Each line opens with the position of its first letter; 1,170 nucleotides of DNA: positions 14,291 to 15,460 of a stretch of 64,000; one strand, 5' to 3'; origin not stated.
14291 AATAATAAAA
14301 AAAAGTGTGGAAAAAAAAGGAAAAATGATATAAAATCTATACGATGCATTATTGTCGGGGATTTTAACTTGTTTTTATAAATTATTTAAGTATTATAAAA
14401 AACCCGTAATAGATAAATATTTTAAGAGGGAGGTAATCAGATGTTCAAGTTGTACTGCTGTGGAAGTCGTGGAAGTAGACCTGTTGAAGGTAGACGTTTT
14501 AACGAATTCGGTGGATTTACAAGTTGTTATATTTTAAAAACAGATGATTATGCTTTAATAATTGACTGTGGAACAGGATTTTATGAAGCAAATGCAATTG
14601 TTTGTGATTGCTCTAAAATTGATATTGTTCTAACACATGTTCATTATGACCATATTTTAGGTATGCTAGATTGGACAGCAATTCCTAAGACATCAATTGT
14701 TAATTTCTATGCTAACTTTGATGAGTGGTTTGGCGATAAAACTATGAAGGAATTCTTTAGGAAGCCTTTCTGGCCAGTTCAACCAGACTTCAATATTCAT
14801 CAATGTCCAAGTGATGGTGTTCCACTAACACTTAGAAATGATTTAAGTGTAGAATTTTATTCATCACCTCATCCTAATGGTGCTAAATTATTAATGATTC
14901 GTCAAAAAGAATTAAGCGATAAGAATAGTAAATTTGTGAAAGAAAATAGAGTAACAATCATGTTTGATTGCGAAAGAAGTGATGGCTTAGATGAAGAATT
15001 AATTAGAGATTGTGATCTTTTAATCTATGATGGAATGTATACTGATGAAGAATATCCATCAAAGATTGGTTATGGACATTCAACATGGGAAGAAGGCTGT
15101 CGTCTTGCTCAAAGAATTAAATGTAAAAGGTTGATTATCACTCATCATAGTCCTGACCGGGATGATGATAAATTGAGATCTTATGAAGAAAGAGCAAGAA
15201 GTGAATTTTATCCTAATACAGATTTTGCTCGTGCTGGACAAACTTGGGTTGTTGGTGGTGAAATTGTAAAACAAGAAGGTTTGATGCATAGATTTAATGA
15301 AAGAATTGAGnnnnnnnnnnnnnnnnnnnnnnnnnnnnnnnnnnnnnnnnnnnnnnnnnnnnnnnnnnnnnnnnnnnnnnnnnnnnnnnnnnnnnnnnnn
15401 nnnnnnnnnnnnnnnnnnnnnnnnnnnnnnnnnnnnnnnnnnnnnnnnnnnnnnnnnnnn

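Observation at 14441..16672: Single polypeptide fusing a class-II-PDE-like MBL hydrolase, a 6-TM membrane domain and a class III nucleotidyl cyclase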

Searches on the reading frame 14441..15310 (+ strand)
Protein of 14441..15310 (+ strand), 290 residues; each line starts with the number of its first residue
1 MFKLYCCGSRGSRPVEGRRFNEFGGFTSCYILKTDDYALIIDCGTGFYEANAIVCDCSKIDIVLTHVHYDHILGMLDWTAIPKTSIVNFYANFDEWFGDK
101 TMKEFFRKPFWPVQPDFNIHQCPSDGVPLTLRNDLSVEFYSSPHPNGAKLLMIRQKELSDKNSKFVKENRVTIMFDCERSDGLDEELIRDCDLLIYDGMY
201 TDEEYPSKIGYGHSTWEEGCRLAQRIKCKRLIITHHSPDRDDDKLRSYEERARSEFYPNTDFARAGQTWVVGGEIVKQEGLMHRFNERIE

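Call 6: search_solved_structures(query=window:14441-15310:+, max_evalue=1, show_alignments=3)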
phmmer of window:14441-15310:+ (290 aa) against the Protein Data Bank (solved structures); distinct sequences matched with E-value up to 1: 13.
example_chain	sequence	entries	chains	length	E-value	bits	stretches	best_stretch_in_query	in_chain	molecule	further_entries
1y44_A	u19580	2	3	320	5.1e-09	39.2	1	171-260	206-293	Ribonuclease Z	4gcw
2fk6_A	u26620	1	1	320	8.3e-08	35.3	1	171-260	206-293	RIBONUCLEASE Z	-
1zkp_A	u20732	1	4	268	3.7e-07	33.2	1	20-79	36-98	hypothetical protein BA1088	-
6kns_A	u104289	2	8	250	8.7e-07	31.9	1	26-74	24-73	Putative metal-dependent hydrolase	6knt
3zwf_A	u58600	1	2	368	1.2e-05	28.2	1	164-238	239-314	ZINC PHOSPHODIESTERASE ELAC PROTEIN 1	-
6b9v_A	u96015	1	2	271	0.0013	21.5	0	34-80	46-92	Beta-lactamase-like protein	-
2cbn_A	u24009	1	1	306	0.0046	19.7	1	186-263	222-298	RIBONUCLEASE Z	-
7u2r_A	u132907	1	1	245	0.0048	19.6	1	26-79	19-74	Apyc1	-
7t28_A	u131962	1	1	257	0.11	15.2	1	27-77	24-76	Putative metal-dependent hydrolase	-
7u2s_A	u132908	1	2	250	0.23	14.1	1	30-77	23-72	Apyc1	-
7fct_A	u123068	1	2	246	0.24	14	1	17-75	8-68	Metal beta-lactamase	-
7ev5_A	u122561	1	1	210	0.32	13.6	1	27-107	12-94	Lactamase_B domain-containing protein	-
3adr_A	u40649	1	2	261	0.75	12.4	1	22-76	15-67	Putative uncharacterized protein ST1585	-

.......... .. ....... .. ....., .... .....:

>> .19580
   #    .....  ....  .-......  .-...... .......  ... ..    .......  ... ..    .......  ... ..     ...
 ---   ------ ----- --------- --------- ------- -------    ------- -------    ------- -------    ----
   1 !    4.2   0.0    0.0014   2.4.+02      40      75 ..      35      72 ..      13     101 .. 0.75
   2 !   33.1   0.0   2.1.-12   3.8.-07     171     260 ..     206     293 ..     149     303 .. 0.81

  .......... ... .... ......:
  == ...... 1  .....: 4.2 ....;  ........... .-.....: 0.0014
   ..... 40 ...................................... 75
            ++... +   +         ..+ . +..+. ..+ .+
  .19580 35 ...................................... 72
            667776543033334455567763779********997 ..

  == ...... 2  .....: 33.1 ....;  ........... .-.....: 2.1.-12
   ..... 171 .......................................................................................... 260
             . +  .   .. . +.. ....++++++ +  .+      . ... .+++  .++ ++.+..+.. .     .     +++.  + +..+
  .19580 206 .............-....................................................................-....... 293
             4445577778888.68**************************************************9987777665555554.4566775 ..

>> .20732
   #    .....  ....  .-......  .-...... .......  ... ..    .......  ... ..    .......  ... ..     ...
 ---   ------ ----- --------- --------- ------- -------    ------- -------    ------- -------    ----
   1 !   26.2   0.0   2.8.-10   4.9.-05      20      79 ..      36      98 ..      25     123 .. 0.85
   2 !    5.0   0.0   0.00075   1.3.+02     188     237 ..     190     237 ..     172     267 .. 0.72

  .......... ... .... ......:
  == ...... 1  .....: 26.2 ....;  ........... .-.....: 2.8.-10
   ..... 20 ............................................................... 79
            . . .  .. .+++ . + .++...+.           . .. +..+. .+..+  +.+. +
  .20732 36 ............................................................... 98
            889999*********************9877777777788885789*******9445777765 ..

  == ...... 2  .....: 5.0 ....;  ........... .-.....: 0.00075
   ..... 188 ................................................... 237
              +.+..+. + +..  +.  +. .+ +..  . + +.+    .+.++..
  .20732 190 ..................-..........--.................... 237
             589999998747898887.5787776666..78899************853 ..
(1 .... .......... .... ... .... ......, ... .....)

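Call 16: search_protein_families(library=pfam, proteins=[window:14441-15310:+], max_evalue=10)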
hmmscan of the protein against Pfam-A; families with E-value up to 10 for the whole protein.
window:14441-15310:+ (290 aa): 3 families
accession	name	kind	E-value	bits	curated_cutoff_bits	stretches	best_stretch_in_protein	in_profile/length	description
PF12706.13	Lactamase_B_2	-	3.7e-16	59.8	27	1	39-236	3-200/200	Beta-lactamase superfamily domain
PF00753.33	Lactamase_B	-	2.8e-10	40.9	22.7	1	25-127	4-119/196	Metallo-beta-lactamase superfamily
PF23023.1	Anti-Pycsar_Apyc1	-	0.13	12.2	50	1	31-77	24-72/250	Anti-Pycsar protein Apyc1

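Call 22: search_solved_structures(query=A3, max_evalue=0.01, show_alignments=5)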
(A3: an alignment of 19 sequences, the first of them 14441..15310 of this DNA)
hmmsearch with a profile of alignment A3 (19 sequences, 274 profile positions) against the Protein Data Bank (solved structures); distinct sequences matched with E-value up to 0.01: 32.
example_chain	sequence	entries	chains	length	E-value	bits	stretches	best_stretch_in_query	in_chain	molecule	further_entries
1zkp_A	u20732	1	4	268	4.3e-19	72.3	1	20-258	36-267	hypothetical protein BA1088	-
6kns_A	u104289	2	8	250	5.2e-15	58.9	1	6-258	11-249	Putative metal-dependent hydrolase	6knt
3zwf_A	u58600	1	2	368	5.8e-14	55.5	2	151-228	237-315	ZINC PHOSPHODIESTERASE ELAC PROTEIN 1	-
1y44_A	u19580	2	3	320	2.5e-13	53.4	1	31-248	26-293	Ribonuclease Z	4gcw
2cbn_A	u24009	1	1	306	1.1e-12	51.4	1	40-257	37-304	RIBONUCLEASE Z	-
2fk6_A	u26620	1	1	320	1.1e-11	48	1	31-248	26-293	RIBONUCLEASE Z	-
8gyg_A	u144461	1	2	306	1.4e-05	28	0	35-228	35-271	Arysulfatase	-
2p4z_A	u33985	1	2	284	2e-05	27.5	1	31-103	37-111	Metal-dependent hydrolases of the beta-lactamase superfamily II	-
1ww1_A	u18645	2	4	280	5.1e-05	26.2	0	166-246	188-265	tRNase Z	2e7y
6b9v_A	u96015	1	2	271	0.00012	24.9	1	38-227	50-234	Beta-lactamase-like protein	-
7ev5_A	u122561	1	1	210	0.00012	24.9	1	26-117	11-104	Lactamase_B domain-containing protein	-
7t28_A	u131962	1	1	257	0.00035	23.4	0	27-79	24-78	Putative metal-dependent hydrolase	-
7fct_A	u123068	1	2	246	0.00042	23.2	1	17-82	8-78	Metal beta-lactamase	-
7sn8_K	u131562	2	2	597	0.00042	23.2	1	28-193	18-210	Integrator complex subunit 11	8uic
8t1q_A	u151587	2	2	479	0.00072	22.4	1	28-192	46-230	Cleavage and polyadenylation specificity factor subunit 3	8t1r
7u2r_A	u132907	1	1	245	0.0011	21.8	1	31-78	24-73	Apyc1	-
4ojv_A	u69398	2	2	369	0.0056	19.5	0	23-56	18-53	3',5'-cyclic-nucleotide phosphodiesterase 1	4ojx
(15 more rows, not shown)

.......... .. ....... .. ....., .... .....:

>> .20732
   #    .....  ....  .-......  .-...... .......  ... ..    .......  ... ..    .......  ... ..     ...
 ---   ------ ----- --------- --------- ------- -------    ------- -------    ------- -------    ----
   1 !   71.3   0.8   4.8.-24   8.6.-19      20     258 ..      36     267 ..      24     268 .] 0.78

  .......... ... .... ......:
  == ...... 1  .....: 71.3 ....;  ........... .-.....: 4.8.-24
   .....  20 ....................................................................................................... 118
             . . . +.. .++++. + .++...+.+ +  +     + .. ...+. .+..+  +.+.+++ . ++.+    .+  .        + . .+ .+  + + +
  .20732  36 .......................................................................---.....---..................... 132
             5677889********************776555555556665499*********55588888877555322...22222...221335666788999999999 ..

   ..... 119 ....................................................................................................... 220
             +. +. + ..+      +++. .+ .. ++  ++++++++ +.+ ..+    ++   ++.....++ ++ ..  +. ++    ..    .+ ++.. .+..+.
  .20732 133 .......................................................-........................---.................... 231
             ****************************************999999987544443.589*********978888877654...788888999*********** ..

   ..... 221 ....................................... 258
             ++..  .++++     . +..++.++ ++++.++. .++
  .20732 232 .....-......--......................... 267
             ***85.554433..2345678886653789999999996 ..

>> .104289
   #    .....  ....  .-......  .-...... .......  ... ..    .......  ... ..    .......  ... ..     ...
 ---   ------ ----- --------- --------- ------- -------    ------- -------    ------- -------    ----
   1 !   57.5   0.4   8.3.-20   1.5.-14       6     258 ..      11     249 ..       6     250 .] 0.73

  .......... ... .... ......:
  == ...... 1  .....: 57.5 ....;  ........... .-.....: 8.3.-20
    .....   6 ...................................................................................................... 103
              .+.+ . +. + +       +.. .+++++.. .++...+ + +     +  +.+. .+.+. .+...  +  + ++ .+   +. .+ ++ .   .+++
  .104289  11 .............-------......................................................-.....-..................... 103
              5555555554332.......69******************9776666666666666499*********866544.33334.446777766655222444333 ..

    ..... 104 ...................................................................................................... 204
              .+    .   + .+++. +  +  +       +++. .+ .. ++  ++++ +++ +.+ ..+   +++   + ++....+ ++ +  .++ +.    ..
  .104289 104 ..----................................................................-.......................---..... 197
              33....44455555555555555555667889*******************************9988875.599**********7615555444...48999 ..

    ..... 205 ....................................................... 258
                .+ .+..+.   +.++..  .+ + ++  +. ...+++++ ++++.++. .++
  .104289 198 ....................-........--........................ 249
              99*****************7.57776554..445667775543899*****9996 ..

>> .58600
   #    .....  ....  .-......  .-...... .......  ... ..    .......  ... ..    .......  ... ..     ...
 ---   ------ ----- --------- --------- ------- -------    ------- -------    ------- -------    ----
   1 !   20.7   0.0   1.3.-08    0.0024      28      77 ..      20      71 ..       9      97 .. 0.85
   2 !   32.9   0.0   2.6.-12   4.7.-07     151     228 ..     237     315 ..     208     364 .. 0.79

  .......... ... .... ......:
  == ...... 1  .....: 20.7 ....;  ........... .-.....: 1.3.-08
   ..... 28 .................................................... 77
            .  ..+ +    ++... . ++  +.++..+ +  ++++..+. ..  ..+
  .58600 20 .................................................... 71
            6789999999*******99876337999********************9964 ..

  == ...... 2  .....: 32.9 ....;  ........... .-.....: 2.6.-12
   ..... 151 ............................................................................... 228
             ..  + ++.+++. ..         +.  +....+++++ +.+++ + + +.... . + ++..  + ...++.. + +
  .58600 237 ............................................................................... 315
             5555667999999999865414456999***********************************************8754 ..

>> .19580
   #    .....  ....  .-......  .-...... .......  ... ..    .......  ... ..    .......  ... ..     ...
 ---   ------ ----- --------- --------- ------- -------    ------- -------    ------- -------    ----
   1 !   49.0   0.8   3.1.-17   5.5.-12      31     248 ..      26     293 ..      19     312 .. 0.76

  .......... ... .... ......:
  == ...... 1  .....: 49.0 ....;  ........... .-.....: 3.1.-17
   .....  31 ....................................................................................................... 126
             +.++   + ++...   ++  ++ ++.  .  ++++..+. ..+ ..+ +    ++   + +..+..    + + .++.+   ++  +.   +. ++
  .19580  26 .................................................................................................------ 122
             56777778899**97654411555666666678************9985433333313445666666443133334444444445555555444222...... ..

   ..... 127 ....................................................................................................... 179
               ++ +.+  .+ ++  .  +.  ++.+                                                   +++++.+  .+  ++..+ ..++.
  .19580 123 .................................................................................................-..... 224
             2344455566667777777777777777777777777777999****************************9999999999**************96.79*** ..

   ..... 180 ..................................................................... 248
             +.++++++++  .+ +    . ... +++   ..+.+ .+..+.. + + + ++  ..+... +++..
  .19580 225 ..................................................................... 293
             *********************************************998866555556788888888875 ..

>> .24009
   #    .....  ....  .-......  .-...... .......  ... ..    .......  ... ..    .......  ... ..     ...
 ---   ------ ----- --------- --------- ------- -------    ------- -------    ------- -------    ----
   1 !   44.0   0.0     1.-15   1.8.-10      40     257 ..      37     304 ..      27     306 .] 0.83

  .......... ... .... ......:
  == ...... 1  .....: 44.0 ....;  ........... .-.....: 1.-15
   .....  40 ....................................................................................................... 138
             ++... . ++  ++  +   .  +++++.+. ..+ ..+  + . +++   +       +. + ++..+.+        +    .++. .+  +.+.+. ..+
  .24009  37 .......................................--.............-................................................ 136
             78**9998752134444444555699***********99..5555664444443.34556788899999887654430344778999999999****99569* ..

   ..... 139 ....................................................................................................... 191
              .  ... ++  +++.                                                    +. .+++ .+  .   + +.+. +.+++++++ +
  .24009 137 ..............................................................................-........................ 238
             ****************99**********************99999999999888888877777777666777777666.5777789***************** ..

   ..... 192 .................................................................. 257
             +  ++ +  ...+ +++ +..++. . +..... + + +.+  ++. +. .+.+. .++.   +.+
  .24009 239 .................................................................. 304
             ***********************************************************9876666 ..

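Call 31: predict_structure(alignment_id=A2)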
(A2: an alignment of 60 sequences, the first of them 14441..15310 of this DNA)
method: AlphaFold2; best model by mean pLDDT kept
length: 290 residues; sequences in the alignment: 60
mean_pLDDT: 91.6   pTM: 0.90
mean pLDDT of the five models: 91.6, 91.5, 90.9, 89.9, 89.2
residues with pLDDT >= 90: 226; 70-90: 47; 50-70: 11; < 50: 6
segments of 3 or more residues with pLDDT < 50: 280-283
pLDDT, mean of each block of 10 residues (from residue 1): 94 88 94 97 96 96 92 89 94 93 90 87 98 97 91 90 83 96 97 97 97 96 98 96 97 98 96 70 50
secondary structure, 60 per line:
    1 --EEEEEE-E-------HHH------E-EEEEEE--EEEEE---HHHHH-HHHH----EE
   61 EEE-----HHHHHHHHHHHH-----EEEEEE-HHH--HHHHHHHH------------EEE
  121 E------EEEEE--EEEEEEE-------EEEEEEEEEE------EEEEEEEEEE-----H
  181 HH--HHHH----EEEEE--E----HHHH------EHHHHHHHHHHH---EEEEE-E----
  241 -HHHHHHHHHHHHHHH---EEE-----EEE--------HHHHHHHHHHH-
elements in order: E3-8 E29-34 E37-41 H45-49 H51-54 E59-63 H69-80 E86-91 H98-105 E118-121 E128-132 E135-141 E149-158 E165-174 H185-188 E193-197 H205-208 H216-226 E230-234 H242-256 E260-262 E268-270 H279-289

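Call 37: fold_search(model_id=the predicted structure, library=pdb)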
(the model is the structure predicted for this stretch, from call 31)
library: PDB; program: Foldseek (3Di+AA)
matches with E <= 10: 801; with E <= 0.001: 299
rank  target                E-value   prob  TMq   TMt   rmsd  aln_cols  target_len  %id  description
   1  6kns_D                4.7e-16  1.00  0.68  0.80   4.1       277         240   20  Crystal structure of the metallo-beta-lactamase fold protein YhfI from Bacillus subtilis (space group I4122) (released 2019-09-18)
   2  1y44_A                4.7e-16  1.00  0.70  0.75   4.6       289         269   19  Crystal structure of RNase Z (released 2005-01-25)
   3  6kns_A                6.6e-16  1.00  0.65  0.76   4.5       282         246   20  Crystal structure of the metallo-beta-lactamase fold protein YhfI from Bacillus subtilis (space group I4122) (released 2019-09-18)
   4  6knt_B                8.9e-16  1.00  0.67  0.78   4.3       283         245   19  Crystal structure of the metallo-beta-lactamase fold protein YhfI from Bacillus subtilis (space group P4332) (released 2019-09-18)
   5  1zkp_C                1.8e-15  1.00  0.67  0.78   4.4       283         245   20  1.5A Resolution Crystal Structure of a Metallo Beta Lactamase Family Protein, the ELAC Homolgue of Bacillus anthracis, (released 2005-06-21)
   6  6kns_C                1.9e-15  1.00  0.66  0.78   4.2       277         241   20  Crystal structure of the metallo-beta-lactamase fold protein YhfI from Bacillus subtilis (space group I4122) (released 2019-09-18)
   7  1zkp_A                1.9e-15  1.00  0.66  0.75   4.4       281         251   20  1.5A Resolution Crystal Structure of a Metallo Beta Lactamase Family Protein, the ELAC Homolgue of Bacillus anthracis, (released 2005-06-21)
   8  6kns_B                2.1e-15  1.00  0.67  0.80   4.1       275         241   21  Crystal structure of the metallo-beta-lactamase fold protein YhfI from Bacillus subtilis (space group I4122) (released 2019-09-18)
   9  4gcw_A                2.4e-15  1.00  0.71  0.68   5.1       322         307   18  Crystal structure of RNase Z in complex with precursor tRNA(Thr) (released 2012-10-31)
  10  6knt_C                2.8e-15  1.00  0.67  0.79   4.6       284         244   19  Crystal structure of the metallo-beta-lactamase fold protein YhfI from Bacillus subtilis (space group P4332) (released 2019-09-18)
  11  1zkp_B                3.0e-15  1.00  0.67  0.76   4.4       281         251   20  1.5A Resolution Crystal Structure of a Metallo Beta Lactamase Family Protein, the ELAC Homolgue of Bacillus anthracis, (released 2005-06-21)
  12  2fk6_A                1.7e-14  1.00  0.70  0.66   6.0       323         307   18  Crystal Structure of RNAse Z/tRNA(Thr) complex (released 2006-03-21)
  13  2cbn                  5.1e-14  1.00  0.68  0.65   6.4       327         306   17  Crystal structure of ZipD from Escherichia coli (released 2006-02-15)
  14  6b9v_A                8.7e-14  1.00  0.62  0.70   4.6       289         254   19  Crystal Structure of a New Diphosphatase from the PhnP Family (released 2018-10-17)
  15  6b9v_B                1.2e-13  1.00  0.65  0.73   4.4       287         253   19  Crystal Structure of a New Diphosphatase from the PhnP Family (released 2018-10-17)
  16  7u2r                  2.6e-13  1.00  0.60  0.70   4.6       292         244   20  Structure of Paenibacillus sp. J14 Apyc1 (released 2022-04-20)
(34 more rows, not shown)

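Call 60: search_protein_representatives(protein=window:14441-15265:+)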
Query: 275 residues. Proteins with E-value up to 0.001 (for the whole library): 4548; up to 1e-10: 1708; up to 1e-30: 60. The best 150 are listed.
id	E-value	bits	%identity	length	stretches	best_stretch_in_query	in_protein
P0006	4.0e-131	453.3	72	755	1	1-269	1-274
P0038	8.7e-110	383.3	61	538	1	2-269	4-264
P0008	3.5e-100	351.8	58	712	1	2-269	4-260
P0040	6.2e-100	350.9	60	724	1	3-270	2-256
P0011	9.0e-99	347.1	59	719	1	2-269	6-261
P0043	9.7e-99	347.0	58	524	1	2-269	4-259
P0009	5.0e-96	338.1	58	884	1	2-269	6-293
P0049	2.2e-82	293.3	50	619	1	2-273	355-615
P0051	4.5e-79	282.4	52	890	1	2-267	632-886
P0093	4.5e-76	272.6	45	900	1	2-268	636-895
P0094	4.8e-76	272.5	49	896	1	4-267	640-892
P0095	7.3e-70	252.2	46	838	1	4-269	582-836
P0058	4.5e-69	249.6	48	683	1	3-268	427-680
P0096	3.7e-68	246.6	45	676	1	4-268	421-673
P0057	1.2e-67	245.0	46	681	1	4-267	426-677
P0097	3.2e-65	237.0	44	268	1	3-267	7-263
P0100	1.5e-62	228.2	42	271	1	4-271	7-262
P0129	1.2e-33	133.4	38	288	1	6-269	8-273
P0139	6.4e-31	124.4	34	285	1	2-267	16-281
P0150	1.9e-29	119.6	33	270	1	3-270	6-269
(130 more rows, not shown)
